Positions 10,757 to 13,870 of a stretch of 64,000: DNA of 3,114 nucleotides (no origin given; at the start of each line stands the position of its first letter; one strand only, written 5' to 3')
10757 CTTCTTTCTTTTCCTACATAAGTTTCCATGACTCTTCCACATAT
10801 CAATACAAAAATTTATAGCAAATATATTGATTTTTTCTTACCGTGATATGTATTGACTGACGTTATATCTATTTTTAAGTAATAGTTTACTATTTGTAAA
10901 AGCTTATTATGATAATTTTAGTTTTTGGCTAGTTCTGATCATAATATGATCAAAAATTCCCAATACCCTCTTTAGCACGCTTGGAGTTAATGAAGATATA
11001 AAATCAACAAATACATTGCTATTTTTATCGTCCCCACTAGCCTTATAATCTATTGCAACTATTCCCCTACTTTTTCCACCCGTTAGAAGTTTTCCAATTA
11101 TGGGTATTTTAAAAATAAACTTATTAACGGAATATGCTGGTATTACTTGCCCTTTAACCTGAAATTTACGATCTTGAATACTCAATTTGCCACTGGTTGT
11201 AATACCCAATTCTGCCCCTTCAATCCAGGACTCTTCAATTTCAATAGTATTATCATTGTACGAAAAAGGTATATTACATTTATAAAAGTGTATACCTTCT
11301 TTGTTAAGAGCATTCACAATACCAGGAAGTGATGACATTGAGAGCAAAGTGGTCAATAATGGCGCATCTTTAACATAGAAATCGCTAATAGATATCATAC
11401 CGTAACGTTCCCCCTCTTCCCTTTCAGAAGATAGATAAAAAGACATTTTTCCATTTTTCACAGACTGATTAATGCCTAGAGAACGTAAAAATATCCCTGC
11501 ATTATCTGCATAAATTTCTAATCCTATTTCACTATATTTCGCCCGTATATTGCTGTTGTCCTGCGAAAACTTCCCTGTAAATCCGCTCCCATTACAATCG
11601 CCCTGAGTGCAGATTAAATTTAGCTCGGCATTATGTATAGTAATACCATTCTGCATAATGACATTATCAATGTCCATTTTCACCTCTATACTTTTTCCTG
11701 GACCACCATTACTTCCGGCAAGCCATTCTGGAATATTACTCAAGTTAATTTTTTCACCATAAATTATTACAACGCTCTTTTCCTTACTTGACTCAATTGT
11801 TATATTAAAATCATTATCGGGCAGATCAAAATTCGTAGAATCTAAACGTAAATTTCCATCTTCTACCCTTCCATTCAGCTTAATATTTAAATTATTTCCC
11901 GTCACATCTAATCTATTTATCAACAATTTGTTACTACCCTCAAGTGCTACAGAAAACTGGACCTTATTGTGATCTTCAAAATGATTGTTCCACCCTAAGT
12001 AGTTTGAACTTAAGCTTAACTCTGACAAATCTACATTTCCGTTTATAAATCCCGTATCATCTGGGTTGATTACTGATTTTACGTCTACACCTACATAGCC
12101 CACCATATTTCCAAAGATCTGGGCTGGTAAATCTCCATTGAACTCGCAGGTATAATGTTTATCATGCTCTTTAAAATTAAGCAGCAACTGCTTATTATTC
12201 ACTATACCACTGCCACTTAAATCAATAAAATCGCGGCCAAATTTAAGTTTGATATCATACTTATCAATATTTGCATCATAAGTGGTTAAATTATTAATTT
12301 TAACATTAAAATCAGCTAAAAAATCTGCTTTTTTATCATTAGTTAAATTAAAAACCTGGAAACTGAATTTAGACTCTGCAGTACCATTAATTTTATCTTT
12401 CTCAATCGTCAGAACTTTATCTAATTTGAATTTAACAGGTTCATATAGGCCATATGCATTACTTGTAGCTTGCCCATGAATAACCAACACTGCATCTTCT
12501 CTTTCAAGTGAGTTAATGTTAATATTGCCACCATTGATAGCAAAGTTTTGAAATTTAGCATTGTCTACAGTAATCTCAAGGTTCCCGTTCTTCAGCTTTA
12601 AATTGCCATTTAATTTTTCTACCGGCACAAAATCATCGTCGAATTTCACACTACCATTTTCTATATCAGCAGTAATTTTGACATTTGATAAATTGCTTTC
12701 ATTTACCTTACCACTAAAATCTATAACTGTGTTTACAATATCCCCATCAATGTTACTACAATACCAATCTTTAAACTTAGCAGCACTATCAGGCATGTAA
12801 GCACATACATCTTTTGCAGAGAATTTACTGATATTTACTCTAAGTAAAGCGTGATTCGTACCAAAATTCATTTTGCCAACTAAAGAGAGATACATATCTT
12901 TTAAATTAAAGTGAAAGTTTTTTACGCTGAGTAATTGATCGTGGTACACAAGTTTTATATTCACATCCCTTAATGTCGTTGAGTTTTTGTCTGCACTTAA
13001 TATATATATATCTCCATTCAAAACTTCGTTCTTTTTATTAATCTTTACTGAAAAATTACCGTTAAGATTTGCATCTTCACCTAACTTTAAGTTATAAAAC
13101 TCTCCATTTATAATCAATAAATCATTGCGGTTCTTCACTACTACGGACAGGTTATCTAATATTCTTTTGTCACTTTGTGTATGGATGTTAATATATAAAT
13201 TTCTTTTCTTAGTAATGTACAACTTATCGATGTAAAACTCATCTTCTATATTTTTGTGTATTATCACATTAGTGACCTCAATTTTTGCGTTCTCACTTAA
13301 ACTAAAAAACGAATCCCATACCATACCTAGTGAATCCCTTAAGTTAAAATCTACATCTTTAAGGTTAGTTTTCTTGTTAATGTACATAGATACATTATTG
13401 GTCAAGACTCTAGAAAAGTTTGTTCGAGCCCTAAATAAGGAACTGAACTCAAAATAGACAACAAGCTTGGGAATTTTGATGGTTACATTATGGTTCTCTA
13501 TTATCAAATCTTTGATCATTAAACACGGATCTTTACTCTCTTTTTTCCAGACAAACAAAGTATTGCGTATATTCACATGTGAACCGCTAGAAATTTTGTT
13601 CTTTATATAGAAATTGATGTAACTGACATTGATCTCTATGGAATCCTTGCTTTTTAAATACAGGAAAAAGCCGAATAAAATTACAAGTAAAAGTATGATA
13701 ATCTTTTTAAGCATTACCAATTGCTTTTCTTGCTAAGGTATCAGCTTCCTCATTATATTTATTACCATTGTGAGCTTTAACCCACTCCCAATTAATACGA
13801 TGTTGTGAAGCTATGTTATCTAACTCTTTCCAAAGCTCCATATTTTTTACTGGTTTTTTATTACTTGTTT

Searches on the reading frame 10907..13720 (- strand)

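Call 25: search_protein_families(library=ncbifam, proteins=[window:10907-13720:-], max_evalue=0.00001)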
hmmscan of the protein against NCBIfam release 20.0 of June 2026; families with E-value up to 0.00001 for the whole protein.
window:10907-13720:- (937 aa): 1 family
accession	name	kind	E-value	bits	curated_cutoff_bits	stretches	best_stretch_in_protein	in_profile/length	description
TIGR02099.1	TIGR02099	equivalog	2.4e-08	32.1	519.15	1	265-456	456-660/1260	YhdP family protein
